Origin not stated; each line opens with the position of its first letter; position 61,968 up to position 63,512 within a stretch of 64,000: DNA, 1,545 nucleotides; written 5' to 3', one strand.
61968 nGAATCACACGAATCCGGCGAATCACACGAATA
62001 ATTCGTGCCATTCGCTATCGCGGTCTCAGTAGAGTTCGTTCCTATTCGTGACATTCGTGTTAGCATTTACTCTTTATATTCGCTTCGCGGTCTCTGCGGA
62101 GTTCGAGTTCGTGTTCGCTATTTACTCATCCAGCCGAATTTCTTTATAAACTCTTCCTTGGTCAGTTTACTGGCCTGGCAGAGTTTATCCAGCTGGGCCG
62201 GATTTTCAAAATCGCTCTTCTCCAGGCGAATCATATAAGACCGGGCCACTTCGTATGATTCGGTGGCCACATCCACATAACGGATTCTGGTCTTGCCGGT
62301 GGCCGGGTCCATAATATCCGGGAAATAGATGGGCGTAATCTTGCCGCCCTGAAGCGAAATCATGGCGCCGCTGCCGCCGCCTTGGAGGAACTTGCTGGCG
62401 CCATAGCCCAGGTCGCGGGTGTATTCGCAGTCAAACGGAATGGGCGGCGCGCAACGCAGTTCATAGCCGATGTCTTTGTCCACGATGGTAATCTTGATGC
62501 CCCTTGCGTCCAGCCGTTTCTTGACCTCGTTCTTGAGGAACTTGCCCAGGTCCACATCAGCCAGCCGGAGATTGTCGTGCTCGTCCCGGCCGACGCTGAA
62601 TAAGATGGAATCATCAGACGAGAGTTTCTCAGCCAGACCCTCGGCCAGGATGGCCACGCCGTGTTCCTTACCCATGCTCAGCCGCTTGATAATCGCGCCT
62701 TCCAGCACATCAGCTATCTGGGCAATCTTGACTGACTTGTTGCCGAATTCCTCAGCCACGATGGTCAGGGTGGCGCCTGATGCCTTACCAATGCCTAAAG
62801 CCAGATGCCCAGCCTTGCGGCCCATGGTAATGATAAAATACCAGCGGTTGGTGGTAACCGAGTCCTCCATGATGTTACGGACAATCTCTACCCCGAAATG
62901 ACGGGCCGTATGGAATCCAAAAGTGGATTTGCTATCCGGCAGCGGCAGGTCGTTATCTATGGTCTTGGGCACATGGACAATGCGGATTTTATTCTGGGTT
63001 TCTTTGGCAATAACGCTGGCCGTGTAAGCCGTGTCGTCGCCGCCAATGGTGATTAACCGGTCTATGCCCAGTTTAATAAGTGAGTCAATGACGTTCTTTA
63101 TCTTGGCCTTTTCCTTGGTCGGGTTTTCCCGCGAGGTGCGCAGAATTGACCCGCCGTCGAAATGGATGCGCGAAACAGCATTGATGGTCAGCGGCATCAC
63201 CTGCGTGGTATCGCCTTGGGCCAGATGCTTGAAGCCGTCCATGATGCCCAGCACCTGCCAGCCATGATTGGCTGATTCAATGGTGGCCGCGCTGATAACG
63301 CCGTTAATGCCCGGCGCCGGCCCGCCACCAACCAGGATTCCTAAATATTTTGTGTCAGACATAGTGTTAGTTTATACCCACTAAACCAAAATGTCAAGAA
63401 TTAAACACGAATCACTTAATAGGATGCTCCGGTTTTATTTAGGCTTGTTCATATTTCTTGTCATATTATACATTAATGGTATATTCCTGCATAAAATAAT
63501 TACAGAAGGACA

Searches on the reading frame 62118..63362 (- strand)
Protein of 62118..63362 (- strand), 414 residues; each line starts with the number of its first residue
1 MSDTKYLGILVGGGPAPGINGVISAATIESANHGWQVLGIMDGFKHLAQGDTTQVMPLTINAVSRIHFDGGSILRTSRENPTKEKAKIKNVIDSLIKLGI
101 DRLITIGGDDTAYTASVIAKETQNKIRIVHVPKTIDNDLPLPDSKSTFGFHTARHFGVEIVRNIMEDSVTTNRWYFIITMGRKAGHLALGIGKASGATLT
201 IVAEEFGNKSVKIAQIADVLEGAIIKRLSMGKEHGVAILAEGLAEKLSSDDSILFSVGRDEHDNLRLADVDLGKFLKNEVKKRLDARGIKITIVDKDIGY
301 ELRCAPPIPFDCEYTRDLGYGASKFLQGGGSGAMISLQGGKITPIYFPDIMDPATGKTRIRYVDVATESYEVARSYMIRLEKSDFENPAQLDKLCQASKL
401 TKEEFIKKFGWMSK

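Call 15: search_protein_families(library=pfam, proteins=[window:62118-63362:-])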
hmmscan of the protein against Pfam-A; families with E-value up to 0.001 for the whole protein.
window:62118-63362:- (414 aa): 1 family
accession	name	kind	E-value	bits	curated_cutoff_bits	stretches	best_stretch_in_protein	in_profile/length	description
PF00365.25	PFK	-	1.1e-53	182.8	30.9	1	7-325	2-276/277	Phosphofructokinase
